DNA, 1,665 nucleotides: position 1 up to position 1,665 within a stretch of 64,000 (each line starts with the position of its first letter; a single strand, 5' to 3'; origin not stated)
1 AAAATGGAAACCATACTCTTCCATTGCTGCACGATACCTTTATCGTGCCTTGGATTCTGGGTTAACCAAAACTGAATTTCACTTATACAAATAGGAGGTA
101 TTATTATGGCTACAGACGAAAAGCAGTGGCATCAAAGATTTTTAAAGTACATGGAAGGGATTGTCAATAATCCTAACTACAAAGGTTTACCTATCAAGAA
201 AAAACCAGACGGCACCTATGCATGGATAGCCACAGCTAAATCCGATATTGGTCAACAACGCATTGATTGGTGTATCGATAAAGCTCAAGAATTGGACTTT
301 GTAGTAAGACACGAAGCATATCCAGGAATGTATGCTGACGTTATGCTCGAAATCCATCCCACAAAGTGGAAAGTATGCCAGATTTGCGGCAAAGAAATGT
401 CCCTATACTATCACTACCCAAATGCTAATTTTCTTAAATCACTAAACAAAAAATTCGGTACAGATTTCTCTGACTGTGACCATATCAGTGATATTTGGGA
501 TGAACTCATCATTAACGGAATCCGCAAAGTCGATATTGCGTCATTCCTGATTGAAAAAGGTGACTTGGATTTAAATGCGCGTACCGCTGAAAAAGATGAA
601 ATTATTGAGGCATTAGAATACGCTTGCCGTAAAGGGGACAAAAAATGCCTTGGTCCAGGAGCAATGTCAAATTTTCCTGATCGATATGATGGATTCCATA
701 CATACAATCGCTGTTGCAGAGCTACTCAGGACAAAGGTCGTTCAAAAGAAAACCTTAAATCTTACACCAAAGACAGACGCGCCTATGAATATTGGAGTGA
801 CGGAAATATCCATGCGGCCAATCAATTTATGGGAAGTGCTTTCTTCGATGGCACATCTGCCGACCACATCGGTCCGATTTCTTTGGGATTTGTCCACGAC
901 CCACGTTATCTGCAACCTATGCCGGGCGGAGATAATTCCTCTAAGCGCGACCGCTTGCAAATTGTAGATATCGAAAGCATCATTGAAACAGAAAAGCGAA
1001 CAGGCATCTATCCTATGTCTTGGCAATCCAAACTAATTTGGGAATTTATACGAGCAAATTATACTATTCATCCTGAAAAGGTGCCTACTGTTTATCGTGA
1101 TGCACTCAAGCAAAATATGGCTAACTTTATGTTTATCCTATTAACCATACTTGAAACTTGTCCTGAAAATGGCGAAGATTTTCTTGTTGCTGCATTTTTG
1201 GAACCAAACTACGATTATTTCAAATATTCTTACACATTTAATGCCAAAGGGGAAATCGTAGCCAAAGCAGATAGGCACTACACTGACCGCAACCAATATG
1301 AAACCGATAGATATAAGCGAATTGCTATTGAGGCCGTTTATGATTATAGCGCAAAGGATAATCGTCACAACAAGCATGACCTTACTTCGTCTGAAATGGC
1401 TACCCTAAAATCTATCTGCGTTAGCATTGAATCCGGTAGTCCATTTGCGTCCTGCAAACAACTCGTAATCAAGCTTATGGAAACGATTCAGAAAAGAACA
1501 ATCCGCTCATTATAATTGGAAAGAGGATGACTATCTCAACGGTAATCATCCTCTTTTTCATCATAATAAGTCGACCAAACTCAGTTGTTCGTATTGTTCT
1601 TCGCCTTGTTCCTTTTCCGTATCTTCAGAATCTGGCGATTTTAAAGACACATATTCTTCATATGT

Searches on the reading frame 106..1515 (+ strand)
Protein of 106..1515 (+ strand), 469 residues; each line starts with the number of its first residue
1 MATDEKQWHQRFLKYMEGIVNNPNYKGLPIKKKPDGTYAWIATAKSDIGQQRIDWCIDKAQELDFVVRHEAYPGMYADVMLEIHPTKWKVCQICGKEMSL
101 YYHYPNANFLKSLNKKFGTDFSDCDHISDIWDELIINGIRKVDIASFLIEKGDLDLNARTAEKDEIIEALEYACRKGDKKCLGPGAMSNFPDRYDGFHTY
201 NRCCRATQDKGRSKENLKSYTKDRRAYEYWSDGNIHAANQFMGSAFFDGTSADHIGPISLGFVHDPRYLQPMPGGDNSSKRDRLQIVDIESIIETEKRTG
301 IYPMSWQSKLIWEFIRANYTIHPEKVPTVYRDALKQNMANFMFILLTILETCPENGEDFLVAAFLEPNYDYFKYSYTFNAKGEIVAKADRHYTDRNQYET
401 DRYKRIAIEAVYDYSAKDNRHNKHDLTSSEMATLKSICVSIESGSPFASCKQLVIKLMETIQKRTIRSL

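Call 70: find_encoding_contigs(protein=window:106-1515:+, flank=10000, max_places=2)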
Protein window:106-1515:+ (469 aa): 22 contigs read that carry it; 2 places shown.
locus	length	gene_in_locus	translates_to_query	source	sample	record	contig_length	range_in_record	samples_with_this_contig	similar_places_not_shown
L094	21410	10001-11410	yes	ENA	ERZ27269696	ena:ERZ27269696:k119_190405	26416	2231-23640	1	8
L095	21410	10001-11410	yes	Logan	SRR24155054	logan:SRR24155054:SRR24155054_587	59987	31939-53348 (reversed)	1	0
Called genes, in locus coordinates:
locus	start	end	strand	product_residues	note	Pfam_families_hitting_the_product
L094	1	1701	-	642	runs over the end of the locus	PF00476:DNA_pol_A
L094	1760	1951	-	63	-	-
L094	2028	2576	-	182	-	PF10991:Enc34_ssDNA-bd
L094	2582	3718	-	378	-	PF10926:DUF2800, PF12705:PDDEXK_1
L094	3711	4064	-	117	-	-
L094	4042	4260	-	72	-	-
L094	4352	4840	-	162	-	PF08281:Sigma70_r4_2 (weak), PF04545:Sigma70_r4 (weak)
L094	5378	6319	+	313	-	-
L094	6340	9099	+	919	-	PF13245:AAA_19, PF13604:AAA_30, PF01443:Viral_helicase1, PF13538:UvrD_C_2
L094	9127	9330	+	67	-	PF13443:HTH_26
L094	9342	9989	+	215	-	PF00730:HhH-GPD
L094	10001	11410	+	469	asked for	PF09665:RE_Alw26IDE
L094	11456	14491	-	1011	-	PF07669:Eco57I, PF12950:TaqI_C, PF00145:DNA_methylase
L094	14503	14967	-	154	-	-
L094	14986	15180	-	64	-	PF12728:HTH_17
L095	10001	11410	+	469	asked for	PF09665:RE_Alw26IDE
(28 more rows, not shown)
